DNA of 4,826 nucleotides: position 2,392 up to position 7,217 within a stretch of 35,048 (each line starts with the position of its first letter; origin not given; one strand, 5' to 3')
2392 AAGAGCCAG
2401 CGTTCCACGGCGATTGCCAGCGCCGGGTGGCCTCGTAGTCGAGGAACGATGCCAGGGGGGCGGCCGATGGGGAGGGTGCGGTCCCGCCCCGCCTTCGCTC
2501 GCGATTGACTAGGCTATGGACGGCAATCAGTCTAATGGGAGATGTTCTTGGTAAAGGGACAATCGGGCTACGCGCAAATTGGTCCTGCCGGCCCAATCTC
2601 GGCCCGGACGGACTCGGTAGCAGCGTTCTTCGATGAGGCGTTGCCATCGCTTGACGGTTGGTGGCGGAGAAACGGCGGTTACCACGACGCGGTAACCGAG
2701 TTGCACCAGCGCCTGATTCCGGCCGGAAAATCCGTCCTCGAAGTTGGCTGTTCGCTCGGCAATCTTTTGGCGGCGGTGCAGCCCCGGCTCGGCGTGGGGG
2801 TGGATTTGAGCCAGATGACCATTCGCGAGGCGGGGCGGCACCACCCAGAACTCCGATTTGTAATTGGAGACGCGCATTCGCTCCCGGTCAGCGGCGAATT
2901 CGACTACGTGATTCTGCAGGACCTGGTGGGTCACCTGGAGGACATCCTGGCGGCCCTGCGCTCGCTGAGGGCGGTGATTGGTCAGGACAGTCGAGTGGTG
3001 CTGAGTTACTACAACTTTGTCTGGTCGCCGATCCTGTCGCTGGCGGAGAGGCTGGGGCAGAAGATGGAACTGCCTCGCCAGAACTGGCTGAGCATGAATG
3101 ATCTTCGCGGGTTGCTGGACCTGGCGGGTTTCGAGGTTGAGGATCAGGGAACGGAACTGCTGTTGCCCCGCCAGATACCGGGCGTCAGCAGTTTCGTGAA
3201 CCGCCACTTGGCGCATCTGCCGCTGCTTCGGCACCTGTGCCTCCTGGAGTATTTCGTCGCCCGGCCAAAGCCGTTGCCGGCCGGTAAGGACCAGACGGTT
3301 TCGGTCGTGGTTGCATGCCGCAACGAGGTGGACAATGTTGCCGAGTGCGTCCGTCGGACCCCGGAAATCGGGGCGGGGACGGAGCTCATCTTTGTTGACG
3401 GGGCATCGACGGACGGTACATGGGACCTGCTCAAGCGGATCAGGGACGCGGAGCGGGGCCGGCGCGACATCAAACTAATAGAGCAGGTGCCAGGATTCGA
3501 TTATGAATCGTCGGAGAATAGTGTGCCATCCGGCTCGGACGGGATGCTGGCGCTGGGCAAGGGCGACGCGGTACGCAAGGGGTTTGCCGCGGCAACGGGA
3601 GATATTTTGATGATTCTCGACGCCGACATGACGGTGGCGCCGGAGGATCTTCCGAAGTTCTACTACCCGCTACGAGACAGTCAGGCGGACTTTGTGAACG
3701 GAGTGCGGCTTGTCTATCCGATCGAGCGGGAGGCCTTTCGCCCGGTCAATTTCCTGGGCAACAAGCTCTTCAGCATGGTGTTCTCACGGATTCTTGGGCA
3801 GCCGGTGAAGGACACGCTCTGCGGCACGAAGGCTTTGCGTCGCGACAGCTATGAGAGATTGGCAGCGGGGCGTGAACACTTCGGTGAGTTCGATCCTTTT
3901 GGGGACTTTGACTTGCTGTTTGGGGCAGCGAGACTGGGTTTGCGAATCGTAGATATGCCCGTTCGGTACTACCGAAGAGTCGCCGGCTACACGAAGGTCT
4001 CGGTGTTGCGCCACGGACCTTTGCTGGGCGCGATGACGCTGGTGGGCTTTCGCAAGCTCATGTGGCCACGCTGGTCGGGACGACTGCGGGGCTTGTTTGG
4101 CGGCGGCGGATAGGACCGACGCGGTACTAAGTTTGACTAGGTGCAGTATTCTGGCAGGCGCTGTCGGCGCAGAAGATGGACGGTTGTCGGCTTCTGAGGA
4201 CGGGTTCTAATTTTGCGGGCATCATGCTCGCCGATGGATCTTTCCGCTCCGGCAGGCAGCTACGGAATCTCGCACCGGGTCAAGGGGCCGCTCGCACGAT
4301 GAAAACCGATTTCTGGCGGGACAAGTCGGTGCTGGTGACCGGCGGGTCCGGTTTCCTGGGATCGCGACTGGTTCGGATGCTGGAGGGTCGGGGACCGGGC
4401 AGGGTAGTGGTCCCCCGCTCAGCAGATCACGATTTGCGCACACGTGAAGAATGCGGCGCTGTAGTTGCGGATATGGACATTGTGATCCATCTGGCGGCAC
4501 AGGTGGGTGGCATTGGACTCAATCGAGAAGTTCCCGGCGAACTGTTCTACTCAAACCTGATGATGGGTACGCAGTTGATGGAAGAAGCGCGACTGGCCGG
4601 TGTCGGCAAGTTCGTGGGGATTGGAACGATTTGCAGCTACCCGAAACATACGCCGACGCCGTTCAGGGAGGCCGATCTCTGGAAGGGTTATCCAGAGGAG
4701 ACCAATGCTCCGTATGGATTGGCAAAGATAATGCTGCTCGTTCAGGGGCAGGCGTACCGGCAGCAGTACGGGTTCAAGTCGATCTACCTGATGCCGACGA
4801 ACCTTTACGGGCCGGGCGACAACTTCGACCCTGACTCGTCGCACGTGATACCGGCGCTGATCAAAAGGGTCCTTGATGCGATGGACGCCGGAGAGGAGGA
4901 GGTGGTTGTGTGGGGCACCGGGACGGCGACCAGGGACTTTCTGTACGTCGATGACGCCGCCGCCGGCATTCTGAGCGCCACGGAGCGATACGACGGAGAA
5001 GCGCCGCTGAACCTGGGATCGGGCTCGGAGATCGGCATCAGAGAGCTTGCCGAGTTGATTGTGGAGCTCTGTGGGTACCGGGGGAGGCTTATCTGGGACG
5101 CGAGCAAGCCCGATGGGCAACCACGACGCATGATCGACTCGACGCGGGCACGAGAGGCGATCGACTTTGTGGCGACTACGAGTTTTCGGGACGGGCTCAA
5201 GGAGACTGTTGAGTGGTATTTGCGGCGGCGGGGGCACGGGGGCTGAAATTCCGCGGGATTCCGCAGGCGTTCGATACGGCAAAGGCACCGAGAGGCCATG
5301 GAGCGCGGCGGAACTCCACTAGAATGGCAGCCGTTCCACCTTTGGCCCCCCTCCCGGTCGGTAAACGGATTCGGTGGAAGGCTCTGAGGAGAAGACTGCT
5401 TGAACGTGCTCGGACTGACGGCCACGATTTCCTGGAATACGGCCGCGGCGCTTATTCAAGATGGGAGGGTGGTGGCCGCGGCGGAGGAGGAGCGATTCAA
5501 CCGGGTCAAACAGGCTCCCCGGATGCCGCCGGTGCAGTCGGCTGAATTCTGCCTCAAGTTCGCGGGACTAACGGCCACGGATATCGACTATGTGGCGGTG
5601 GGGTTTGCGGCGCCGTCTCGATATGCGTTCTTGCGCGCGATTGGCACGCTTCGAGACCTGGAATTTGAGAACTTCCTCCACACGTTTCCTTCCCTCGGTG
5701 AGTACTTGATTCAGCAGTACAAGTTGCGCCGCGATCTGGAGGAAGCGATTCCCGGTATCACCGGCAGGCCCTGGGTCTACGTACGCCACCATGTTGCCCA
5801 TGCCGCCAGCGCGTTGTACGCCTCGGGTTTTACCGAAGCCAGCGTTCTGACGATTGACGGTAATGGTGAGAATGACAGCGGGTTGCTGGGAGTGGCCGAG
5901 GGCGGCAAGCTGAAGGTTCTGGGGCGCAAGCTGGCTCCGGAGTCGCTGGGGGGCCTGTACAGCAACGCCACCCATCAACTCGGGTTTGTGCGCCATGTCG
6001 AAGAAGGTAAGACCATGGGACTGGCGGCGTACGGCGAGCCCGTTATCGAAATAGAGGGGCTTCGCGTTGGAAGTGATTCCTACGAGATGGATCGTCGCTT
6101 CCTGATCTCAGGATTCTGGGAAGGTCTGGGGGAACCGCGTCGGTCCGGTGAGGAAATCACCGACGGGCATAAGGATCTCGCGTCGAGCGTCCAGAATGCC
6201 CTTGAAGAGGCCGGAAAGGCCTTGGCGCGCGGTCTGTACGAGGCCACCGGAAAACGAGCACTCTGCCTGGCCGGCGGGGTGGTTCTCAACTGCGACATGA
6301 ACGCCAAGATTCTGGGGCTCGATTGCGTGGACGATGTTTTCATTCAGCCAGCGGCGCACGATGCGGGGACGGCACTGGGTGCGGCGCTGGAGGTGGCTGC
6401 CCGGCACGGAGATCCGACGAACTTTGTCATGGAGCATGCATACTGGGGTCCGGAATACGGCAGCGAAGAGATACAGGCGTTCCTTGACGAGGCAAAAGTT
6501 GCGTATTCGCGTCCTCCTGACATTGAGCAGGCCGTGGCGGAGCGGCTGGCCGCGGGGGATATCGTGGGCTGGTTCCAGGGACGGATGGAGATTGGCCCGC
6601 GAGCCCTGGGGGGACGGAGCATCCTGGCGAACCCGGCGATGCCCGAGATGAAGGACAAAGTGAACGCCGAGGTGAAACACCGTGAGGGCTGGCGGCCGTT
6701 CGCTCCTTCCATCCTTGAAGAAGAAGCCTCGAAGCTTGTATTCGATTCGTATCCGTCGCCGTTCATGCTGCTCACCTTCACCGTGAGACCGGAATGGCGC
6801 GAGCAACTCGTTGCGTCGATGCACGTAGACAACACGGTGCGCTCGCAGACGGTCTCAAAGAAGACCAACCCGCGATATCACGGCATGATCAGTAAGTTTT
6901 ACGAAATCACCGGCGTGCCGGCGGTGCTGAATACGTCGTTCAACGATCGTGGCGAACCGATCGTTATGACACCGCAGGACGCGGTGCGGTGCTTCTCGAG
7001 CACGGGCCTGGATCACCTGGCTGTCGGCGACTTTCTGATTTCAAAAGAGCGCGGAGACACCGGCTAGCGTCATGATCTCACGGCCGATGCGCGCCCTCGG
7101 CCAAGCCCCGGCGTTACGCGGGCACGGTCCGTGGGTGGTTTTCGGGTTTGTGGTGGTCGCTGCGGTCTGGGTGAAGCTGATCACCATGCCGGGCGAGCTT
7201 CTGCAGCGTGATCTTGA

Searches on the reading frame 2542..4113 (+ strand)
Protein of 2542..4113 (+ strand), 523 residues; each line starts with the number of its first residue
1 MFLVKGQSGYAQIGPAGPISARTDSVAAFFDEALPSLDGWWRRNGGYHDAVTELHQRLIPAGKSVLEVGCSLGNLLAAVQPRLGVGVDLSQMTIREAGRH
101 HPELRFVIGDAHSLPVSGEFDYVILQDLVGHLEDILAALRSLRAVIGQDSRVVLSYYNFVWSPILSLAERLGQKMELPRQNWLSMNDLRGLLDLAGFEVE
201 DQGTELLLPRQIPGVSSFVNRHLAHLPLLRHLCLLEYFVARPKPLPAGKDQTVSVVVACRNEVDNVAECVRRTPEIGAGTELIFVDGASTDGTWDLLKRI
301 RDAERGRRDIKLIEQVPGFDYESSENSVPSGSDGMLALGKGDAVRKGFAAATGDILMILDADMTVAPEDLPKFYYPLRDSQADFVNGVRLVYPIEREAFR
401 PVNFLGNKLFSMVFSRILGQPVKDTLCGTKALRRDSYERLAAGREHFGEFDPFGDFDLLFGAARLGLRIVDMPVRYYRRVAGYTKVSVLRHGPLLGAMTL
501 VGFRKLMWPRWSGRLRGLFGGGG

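Call 3: search_protein_families(library=pfam, proteins=[window:2542-4113:+], max_evalue=0.01)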
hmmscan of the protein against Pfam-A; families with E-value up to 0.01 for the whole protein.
window:2542-4113:+ (523 aa): 10 families
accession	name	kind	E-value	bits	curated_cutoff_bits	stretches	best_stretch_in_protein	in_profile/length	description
PF00535.33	Glycos_transf_2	-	2.1e-22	80.3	23.3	2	338-439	64-166/168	Glycosyl transferase family 2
PF13489.12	Methyltransf_23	-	3.4e-13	50.1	27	1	49-201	11-163/164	Methyltransferase domain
PF13649.12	Methyltransf_25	-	5.6e-10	40.2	27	1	65-146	1-93/97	Methyltransferase domain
PF08241.18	Methyltransf_11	-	1.1e-08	36.1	21.2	1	66-152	1-93/95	Methyltransferase domain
PF08242.18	Methyltransf_12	-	1.4e-06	29.4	30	1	66-149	1-95/98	Methyltransferase domain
PF13847.12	Methyltransf_31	-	2e-06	28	27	1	61-166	3-114/145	Methyltransferase domain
PF13641.12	Glyco_tranf_2_3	-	2.9e-05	24.7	27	1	339-480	73-212/230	Glycosyltransferase like family 2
PF07021.18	MetW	-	0.0017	18.4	21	1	55-167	7-121/193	Methionine biosynthesis protein MetW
PF13506.12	Glyco_transf_21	-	0.0028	17.6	21.7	1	345-392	23-70/174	Glycosyl transferase family 21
PF13704.12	Glyco_tranf_2_4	-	0.0073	17.2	27.5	0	260-304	1-44/98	Glycosyl transferase family 2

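Call 4: search_protein_families(library=ncbifam, proteins=[window:2542-4113:+], max_evalue=0.01)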
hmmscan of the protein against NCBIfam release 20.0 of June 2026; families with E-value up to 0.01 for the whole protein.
window:2542-4113:+ (523 aa): 20 families
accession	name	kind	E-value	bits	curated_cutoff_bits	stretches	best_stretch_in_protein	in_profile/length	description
TIGR04182.1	glyco_TIGR04182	equivalog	1.5e-23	83.6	325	1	339-495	59-210/293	S-layer glycoprotein N-glycosyltransferase AglJ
NF041391.1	DPhHxTase_Halo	equivalog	7.5e-11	41.4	375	1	339-492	55-198/213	dolichyl-phosphate hexose transferase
NF010496.0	PRK13915.1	equivalog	2.1e-08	33.6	262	1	338-385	102-151/307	glucosyl-3-phosphoglycerate synthase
NF007986.1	PRK10714.1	equivalog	2.4e-08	33.3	529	1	339-445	77-177/316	undecaprenyl-phosphate 4-deoxy-4-formamido-L-arabinose transferase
NF045667.1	MTase_DVU1556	equivalog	1.9e-07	30.7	155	1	53-155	14-120/213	DVU_1556 family methyltransferase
TIGR04283.1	glyco_like_mftF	equivalog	2.1e-07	30.8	182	1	253-301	1-50/221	TIGR04283 family arsenosugar biosynthesis glycosyltransferase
TIGR03965.1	mycofact_glyco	equivalog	7.8e-06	25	280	1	228-294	53-120/467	mycofactocin biosynthesis glycosyltransferase MftF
TIGR03937.1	PgaC_IcaA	equivalog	8.9e-06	24.9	422.3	1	246-305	40-100/407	poly-beta-1,6-N-acetyl-D-glucosamine synthase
TIGR02081.1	metW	equivalog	1.7e-05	24.5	189.5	1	56-163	8-116/194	methionine biosynthesis protein MetW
TIGR02021.1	BchM-ChlM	equivalog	1.9e-05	24.2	158.9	1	54-200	48-201/218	magnesium protoporphyrin IX methyltransferase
NF045825.1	FAmtase_mtf2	equivalog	6.8e-05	22.2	400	1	61-124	58-128/248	fatty-acid O-methyltransferase Mtf2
NF047588.1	GlcsyltransPgfSStrep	equivalog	7.3e-05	22.1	500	0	338-443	71-170/308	glycosyltransferase PgfS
NF041875.1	EPS_EpsD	equivalog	0.00025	20.6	370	0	339-371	66-98/325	exopolysaccharide biosynthesis glycosyltransferase EpsD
TIGR01983.1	UbiG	equivalog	0.00037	19.9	102.95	1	61-158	49-155/228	bifunctional 2-polyprenyl-6-hydroxyphenol methylase/3-demethylubiquinol 3-O-methyltransferase UbiG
NF045823.1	PthPhpthDimycoMt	equivalog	0.00058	19.1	300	1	61-124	66-136/256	phthiotriol/phenolphthiotriol dimycocerosates methyltransferase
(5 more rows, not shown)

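Call 73: search_solved_structures(query=window:2542-4113:+, max_evalue=0.00001)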
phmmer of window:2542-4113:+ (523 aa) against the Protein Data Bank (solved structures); distinct sequences matched with E-value up to 0.00001: 6.
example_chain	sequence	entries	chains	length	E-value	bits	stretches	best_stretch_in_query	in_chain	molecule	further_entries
2gs9_A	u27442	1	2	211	1.2e-10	43.8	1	39-195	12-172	Hypothetical protein TT1324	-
9hwj_A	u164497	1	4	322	1.3e-08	37.1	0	339-491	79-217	Undecaprenyl-phosphate 4-deoxy-4-formamido-L-arabinose transferase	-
3cgg_A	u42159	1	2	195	1.9e-08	36.6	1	53-182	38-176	SAM-dependent methyltransferase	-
9bhc_C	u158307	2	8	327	3.6e-08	35.6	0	339-490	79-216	Undecaprenyl-phosphate 4-deoxy-4-formamido-L-arabinose transferase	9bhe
8vxh_A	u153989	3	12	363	4.5e-08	35.3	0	339-490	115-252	Undecaprenyl-phosphate 4-deoxy-4-formamido-L-arabinose transferase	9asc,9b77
5mlz_A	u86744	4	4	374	1.2e-06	30.6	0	339-439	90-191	Dolichol monophosphate mannose synthase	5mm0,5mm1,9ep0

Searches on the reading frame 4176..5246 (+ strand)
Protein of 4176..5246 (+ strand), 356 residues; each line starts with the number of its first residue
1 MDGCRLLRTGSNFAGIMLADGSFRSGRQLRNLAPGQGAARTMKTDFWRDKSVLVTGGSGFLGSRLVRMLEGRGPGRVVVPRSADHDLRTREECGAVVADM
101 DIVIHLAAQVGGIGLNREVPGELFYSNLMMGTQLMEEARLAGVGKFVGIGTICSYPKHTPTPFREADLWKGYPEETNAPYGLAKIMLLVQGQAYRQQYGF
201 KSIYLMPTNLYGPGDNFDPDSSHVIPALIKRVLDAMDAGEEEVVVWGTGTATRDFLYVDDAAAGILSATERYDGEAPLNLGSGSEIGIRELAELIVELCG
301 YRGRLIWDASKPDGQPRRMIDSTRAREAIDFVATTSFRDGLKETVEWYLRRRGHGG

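Call 5: search_protein_families(library=pfam, proteins=[window:4176-5246:+], max_evalue=0.01)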
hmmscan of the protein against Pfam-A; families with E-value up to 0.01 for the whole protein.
window:4176-5246:+ (356 aa): 5 families
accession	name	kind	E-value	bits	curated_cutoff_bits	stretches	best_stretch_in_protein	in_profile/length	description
PF01370.27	Epimerase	-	6.3e-54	183.4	20.9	1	52-275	1-231/240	NAD dependent epimerase/dehydratase family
PF16363.11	GDP_Man_Dehyd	-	4.7e-23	82.6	27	1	85-344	59-332/332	GDP-mannose 4,6 dehydratase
PF02719.21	Polysacc_synt_2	-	9.2e-06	25.5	20.2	0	52-79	1-28/293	Polysaccharide biosynthesis protein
PF01073.25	3Beta_HSD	-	4.5e-05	23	22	0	53-69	1-17/280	3-beta hydroxysteroid dehydrogenase/isomerase family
PF04321.23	RmlD_sub_bind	-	0.00066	19.3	27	1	51-108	2-60/287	RmlD substrate binding domain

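Call 26: search_protein_families(library=ncbifam, proteins=[window:4176-5246:+], max_evalue=0.001)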
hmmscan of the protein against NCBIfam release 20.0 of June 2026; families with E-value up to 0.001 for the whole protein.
window:4176-5246:+ (356 aa): 16 families
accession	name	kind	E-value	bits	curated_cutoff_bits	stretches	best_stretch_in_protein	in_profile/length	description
NF047922.1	GDPFucSynFcl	equivalog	5.4e-85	285.5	500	1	49-351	2-304/308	GDP-L-fucose synthase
TIGR01181.1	dTDP_gluc_dehyt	equivalog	5.4e-24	84.9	365.1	1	87-351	59-314/321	dTDP-glucose 4,6-dehydratase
TIGR01179.1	galE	equivalog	7.8e-20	70.9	262.3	1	87-350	56-327/332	UDP-glucose 4-epimerase GalE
TIGR04180.1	EDH_00030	hypoth_equivalog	3.3e-19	69.1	475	1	86-310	57-267/297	NAD-dependent 4,6-dehydratase LegB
NF007490.0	PRK10084.1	subfamily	3.4e-14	52.6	649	1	177-350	164-336/361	dTDP-glucose 4,6-dehydratase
NF042422.1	oxyalk_red_OleD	equivalog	1.7e-12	47.4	580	1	52-272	3-218/329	2-alkyl-3-oxoalkanoate reductase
NF007582.0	PRK10217.1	equivalog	1e-11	44.6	698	1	178-350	158-333/355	dTDP-glucose 4,6-dehydratase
NF011728.1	PRK15181.1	equivalog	6e-10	38.6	760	1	85-351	76-340/348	Vi polysaccharide biosynthesis UDP-N-acetylglucosaminuronic acid C-4 epimerase TviC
TIGR02197.1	heptose_epim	equivalog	1.2e-09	37.8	274.6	1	52-350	1-315/316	ADP-glyceromanno-heptose 6-epimerase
NF007956.0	PRK10675.1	subfamily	7.7e-09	35.1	394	1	84-350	56-331/338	UDP-glucose 4-epimerase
NF052578.1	StrlDmthSdmBMthl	equivalog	3.5e-08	33.6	600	1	52-300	3-246/328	sterol demethylase protein SdmB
TIGR02622.1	CDP_4_6_dhtase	equivalog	5.9e-08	32.2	278.45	0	95-349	71-331/352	CDP-glucose 4,6-dehydratase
TIGR03466.1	HpnA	hypoth_equivalog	7.6e-08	31.6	367.65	1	51-215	2-175/327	hopanoid-associated sugar epimerase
NF008360.0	PRK11150.1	equivalog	3.2e-05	23.3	452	0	208-297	168-252/310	ADP-glyceromanno-heptose 6-epimerase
NF042423.1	oxyalk_red_Shew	equivalog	4.7e-05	22.6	580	1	50-270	9-222/331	2-alkyl-3-oxoalkanoate reductase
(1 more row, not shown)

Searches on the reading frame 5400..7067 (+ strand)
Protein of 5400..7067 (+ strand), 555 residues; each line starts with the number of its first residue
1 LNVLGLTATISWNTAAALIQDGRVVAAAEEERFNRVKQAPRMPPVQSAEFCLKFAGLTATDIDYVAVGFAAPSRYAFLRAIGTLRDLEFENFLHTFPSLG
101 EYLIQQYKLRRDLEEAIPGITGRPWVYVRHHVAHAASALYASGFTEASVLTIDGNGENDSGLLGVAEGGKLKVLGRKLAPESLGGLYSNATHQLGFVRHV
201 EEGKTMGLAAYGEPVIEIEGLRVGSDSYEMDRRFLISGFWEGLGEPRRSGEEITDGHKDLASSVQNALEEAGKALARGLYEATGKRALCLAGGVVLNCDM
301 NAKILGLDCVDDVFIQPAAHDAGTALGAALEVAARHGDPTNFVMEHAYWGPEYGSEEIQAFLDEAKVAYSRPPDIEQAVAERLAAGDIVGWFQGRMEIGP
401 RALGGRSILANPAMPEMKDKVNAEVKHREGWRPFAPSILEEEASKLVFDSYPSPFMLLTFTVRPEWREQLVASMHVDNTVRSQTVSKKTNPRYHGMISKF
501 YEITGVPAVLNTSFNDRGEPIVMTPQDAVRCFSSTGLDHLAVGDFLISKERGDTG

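Call 3: search_protein_families(library=pfam, proteins=[window:5400-7067:+], max_evalue=0.01)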
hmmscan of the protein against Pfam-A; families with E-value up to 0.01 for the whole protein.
window:5400-7067:+ (555 aa): 2 families
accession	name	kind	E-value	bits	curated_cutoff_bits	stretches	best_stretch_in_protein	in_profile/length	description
PF16861.10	Carbam_trans_C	-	2.4e-70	235.9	27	1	380-549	1-170/170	Carbamoyltransferase C-terminus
PF02543.21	Carbam_trans_N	-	4.1e-43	148.6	24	1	3-330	2-346/346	Carbamoyltransferase N-terminus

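Call 4: search_protein_families(library=ncbifam, proteins=[window:5400-7067:+], max_evalue=0.01)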
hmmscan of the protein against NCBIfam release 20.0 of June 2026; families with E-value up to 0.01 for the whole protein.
window:5400-7067:+ (555 aa): 2 families
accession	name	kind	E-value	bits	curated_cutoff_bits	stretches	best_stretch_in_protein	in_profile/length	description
NF041651.1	nodul_NodU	equivalog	9.2e-47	160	1000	1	273-521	291-529/556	nodulation protein NodU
TIGR00143.1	hypF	equivalog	0.0036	15.5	466.1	0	124-162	468-508/741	carbamoyltransferase HypF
